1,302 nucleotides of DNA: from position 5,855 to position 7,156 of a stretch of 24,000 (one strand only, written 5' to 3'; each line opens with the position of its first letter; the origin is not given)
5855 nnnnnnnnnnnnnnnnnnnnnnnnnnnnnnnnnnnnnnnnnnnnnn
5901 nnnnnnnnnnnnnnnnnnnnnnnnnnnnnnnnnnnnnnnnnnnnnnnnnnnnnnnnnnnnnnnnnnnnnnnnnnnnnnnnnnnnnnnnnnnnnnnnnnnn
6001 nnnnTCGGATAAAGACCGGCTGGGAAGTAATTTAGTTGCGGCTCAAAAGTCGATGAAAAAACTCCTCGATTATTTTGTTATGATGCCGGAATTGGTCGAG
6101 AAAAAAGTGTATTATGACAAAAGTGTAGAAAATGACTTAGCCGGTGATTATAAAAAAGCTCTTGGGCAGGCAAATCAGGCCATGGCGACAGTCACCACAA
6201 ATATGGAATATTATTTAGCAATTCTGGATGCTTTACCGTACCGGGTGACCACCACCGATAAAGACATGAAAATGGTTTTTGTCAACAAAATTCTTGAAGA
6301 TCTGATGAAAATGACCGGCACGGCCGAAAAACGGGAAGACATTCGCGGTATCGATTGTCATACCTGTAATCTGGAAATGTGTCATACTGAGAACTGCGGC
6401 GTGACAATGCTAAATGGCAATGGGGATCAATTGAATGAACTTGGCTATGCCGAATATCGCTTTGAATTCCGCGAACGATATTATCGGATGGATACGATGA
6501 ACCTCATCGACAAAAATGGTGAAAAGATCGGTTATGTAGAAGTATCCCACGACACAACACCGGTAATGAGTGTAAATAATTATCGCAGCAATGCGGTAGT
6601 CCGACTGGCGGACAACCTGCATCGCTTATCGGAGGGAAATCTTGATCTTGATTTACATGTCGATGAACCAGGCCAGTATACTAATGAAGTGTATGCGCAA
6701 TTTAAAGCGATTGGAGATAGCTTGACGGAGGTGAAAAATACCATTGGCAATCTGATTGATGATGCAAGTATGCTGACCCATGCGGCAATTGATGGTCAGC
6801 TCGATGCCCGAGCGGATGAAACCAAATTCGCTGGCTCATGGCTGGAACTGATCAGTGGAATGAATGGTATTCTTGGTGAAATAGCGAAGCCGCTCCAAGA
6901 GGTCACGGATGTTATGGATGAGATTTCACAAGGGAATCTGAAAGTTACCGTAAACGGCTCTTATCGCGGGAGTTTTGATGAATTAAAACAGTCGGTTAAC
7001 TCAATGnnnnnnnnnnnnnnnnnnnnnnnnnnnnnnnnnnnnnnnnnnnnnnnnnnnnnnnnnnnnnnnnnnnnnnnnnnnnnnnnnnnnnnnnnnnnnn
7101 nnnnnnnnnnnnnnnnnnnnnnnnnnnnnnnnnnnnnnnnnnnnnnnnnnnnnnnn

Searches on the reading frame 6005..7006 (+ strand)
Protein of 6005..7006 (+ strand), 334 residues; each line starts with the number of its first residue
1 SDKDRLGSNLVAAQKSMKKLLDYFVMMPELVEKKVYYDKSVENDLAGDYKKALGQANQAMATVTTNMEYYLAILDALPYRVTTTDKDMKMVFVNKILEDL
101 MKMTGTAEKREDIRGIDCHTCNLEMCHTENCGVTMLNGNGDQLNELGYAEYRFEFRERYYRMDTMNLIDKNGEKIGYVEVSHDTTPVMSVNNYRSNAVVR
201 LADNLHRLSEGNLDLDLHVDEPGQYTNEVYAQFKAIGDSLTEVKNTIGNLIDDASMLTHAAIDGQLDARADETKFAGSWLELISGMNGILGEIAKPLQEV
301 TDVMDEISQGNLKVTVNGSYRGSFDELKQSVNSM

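Call 14: find_homologous_proteins(query=window:6005-7006:+, max_evalue=0.001)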
Query seq(334 aa) (334 aa): 6 proteins with E <= 0.001 among 1458 candidates.
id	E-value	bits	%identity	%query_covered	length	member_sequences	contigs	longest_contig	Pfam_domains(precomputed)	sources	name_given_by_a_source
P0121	1.6e-154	532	71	100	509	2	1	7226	PF00672.31,PF18947.6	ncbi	ncbi:MAG: methyl-accepting chemotaxis protein, partial [Firmicutes bacterium HGW-Firmicutes-17]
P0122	1.3e-152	526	71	98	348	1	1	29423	PF00672.31,PF18947.6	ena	-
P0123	4.7e-148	511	71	96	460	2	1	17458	PF00672.31,PF18947.6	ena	-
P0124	8.4e-60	221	54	63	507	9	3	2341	PF00015.27,PF00672.31,PF18947.6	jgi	jgi:methyl-accepting chemotaxis protein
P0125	1.2e-59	221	63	52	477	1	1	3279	PF00015.27,PF00672.31,PF18947.6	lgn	-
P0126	2.5e-12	65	26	77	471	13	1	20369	PF00015.27,PF07889.18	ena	-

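Call 35: search_protein_families(library=pfam, alignment_id=A4, max_evalue=0.001)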
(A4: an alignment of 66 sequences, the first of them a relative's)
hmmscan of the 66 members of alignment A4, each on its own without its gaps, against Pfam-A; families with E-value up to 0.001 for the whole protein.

A. member 1, P0122 (348 aa): 3 families
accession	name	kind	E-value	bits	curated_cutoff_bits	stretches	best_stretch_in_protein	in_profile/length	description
PF18947.5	HAMP_2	-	3.1e-16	59.5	24.3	1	291-345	1-55/67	HAMP domain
PF00672.30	HAMP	-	3.1e-07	31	25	0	310-335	6-31/53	HAMP domain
PF08448.16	PAS_4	-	0.00043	20.9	23.1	1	91-202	1-106/110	PAS fold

B. families by the number of members that match (of 66 scanned): 39 families (the first 25 are shown)
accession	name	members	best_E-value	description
PF18947.5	HAMP_2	47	8.4e-102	HAMP domain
PF00015.26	MCPsignal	44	5.9e-56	Methyl-accepting chemotaxis protein (MCP) signalling domain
PF08448.16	PAS_4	44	3.3e-34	PAS fold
PF00989.32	PAS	38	1.7e-29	PAS fold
PF00672.30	HAMP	37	6.9e-25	HAMP domain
PF13188.13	PAS_8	37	1.2e-19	PAS domain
PF13426.13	PAS_9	23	7.6e-22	PAS domain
PF12729.13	4HB_MCP_1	6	6.7e-30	Four helix bundle sensory module for signal transduction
PF13596.12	PAS_10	6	4.7e-08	PAS domain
PF06103.16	DUF948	6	5.7e-07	Bacterial protein of unknown function (DUF948)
PF02743.24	dCache_1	3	1.2e-23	Cache domain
PF12860.13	PAS_7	3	1.4e-05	PAS fold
PF10170.15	C6_DPF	3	8e-05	CDPF1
PF00512.31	HisKA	2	2.7e-18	His Kinase A (phospho-acceptor) domain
PF18575.6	HAMP_N3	2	5e-17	HAMP N-terminal domain 3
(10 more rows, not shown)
